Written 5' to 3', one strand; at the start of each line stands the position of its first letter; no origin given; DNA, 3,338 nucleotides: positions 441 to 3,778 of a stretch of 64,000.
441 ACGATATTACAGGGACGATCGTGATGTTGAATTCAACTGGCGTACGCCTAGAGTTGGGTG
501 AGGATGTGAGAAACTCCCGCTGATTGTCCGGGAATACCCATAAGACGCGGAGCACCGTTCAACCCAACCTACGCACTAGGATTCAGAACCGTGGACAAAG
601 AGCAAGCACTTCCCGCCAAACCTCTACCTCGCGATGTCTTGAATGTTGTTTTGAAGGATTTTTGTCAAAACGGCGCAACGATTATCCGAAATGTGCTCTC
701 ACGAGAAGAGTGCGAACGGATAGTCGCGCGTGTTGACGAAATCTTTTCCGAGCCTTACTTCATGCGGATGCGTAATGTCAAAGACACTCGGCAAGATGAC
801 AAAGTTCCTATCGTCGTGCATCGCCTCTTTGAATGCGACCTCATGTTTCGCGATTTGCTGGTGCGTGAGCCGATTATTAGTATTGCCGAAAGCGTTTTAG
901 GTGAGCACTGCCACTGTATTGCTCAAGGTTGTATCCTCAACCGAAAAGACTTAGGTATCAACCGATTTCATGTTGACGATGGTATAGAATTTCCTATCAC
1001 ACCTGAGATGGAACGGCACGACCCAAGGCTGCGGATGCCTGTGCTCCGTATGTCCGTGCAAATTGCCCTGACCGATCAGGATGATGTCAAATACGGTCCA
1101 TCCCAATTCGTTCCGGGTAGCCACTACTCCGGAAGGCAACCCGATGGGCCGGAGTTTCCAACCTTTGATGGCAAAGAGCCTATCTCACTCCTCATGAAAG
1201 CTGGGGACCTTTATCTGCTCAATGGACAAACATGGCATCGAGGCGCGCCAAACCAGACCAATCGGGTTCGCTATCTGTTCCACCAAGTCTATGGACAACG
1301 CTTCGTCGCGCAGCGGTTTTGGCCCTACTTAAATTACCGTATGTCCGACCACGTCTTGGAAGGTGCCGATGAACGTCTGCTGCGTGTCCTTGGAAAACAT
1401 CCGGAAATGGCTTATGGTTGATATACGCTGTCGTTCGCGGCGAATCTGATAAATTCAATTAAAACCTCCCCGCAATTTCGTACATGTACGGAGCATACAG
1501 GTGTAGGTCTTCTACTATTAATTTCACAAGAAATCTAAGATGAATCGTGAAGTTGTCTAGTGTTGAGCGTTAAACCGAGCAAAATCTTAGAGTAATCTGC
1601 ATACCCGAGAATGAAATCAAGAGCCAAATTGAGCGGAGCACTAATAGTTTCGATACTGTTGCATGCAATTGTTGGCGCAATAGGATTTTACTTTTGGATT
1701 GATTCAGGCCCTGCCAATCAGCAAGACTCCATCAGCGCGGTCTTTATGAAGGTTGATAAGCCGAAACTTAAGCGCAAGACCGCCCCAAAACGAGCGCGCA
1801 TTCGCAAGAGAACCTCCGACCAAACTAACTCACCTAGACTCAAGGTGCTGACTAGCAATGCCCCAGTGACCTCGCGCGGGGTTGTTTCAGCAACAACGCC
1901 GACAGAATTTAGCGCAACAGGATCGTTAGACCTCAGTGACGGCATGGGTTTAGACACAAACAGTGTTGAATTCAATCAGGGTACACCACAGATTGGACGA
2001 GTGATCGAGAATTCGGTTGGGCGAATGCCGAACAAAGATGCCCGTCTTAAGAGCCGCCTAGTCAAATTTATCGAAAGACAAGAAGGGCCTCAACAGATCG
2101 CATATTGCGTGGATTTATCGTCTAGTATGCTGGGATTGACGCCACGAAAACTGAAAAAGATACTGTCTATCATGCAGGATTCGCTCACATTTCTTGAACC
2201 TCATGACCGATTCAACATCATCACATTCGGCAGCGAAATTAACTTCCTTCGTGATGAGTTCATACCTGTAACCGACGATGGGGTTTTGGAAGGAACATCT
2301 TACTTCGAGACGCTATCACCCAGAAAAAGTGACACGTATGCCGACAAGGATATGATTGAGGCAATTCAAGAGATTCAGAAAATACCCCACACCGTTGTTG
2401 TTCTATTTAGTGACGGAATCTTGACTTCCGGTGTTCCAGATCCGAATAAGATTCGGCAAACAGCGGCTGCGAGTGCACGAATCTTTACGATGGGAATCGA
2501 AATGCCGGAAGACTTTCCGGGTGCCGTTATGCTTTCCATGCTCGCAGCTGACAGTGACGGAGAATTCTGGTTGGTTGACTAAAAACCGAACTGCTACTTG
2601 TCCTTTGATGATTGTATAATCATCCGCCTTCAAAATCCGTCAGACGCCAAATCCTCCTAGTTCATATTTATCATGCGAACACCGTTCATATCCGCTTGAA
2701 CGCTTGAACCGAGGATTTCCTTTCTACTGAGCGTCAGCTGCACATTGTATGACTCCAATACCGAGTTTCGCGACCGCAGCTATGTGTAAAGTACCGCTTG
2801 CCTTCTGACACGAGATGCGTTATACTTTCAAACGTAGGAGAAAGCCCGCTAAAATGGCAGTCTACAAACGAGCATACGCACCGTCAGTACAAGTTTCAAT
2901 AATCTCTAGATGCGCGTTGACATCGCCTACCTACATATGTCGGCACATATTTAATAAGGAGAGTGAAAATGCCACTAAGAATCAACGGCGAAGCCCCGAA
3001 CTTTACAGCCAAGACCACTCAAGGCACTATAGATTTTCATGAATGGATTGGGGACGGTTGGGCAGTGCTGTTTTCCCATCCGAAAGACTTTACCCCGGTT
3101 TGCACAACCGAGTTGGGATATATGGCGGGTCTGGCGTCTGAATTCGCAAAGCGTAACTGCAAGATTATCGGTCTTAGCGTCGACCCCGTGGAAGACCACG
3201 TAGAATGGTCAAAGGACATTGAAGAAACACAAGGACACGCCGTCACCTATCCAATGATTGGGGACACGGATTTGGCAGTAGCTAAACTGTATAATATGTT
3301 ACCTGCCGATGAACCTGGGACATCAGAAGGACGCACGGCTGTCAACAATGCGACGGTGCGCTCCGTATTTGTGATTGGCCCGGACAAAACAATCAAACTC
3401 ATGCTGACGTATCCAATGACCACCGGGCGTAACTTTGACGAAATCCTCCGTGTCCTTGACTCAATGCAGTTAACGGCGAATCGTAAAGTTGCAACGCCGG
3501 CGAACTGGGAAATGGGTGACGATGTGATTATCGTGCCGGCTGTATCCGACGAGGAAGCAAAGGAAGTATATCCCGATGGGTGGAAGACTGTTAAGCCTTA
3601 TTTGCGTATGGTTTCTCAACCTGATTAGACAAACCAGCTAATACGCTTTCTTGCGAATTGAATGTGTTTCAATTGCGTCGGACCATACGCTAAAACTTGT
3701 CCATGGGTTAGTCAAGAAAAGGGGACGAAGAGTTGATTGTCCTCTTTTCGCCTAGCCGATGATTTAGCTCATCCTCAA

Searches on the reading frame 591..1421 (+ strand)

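Call 3: search_protein_families(library=pfam, proteins=[window:591-1421:+])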
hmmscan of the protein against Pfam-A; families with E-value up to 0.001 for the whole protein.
window:591-1421:+ (276 aa): 1 family
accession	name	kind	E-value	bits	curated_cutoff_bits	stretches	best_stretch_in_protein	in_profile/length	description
PF05721.19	PhyH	-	8.4e-20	72.4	22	1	24-227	1-211/213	Phytanoyl-CoA dioxygenase (PhyH)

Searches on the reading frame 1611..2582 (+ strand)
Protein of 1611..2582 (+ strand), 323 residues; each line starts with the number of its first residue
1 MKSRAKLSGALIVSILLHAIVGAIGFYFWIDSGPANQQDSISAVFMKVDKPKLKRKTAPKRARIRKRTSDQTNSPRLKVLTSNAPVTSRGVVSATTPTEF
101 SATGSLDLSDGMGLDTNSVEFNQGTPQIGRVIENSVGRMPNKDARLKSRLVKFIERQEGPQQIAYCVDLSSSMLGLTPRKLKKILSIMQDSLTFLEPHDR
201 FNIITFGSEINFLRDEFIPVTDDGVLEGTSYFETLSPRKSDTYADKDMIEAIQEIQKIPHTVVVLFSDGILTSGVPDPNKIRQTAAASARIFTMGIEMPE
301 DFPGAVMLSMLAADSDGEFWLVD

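Call 3: search_protein_families(library=pfam, proteins=[window:1611-2582:+])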
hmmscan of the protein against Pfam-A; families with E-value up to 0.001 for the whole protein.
window:1611-2582:+ (323 aa): 3 families
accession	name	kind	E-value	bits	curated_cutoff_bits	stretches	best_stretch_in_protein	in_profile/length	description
PF13519.12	VWA_2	-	3.3e-06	28.1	27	1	164-269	2-106/107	von Willebrand factor type A domain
PF00092.34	VWA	-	0.00014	22.5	23.8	1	163-297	2-140/174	von Willebrand factor type A domain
PF13768.12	VWA_3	-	0.00016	22.2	27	1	162-317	2-151/155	von Willebrand factor type A domain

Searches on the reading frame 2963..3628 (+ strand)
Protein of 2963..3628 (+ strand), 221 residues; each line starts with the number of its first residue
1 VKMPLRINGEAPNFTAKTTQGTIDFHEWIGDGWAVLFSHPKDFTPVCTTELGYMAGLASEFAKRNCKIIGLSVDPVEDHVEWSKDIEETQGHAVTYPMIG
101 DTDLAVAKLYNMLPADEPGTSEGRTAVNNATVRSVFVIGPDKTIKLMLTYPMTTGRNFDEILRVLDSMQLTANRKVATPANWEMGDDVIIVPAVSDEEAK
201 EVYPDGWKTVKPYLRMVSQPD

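Call 3: search_protein_families(library=pfam, proteins=[window:2963-3628:+])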
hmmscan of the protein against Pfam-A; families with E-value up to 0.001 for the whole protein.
window:2963-3628:+ (221 aa): 3 families
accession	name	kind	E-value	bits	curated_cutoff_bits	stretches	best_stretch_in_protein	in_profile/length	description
PF00578.27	AhpC-TSA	-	1.9e-29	102.6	26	1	8-145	2-122/124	AhpC/TSA family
PF10417.14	1-cysPrx_C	-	2.3e-11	43.9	21.1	1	168-206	2-41/41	C-terminal domain of 1-Cys peroxiredoxin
PF08534.16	Redoxin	-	1.6e-09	38.1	26.6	1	10-147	5-131/148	Redoxin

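Call 4: search_protein_families(library=ncbifam, proteins=[window:2963-3628:+])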
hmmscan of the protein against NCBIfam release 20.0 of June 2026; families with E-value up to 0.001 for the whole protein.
window:2963-3628:+ (221 aa): 10 families
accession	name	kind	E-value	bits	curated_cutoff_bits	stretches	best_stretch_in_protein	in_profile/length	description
NF009668.0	PRK13189.1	equivalog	4.5e-57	192.8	211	1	6-201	11-200/224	peroxiredoxin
NF009669.0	PRK13190.1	equivalog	2.4e-53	180.4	261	1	3-202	1-189/203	putative peroxiredoxin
NF009670.0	PRK13191.1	equivalog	7.9e-42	143.2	374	1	2-194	5-190/215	putative peroxiredoxin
NF010122.0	PRK13599.1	equivalog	6.2e-36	123.9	456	1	11-199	13-194/220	peroxiredoxin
NF040737.1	peroxi_PrxU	equivalog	8e-21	74.8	270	1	5-189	36-215/233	thioredoxin-dependent peroxiredoxin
TIGR03137.1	AhpC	equivalog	8e-18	64.8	272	1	31-189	31-177/187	alkyl hydroperoxide reductase subunit C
NF011576.0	PRK15000.1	subfamily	2.5e-16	60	301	1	10-189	7-182/200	peroxiredoxin C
NF053650.1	PerredPrxQDein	equivalog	2.6e-07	30.7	260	1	12-144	2-122/148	thioredoxin-dependent peroxiredoxin PrxQ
NF002854.0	PRK03147.1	subfamily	8.2e-06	25.8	170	1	6-114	37-139/176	thiol-disulfide oxidoreductase ResA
NF006960.0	PRK09437.1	equivalog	2.7e-05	24.1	140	1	5-110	4-103/156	thioredoxin-dependent thiol peroxidase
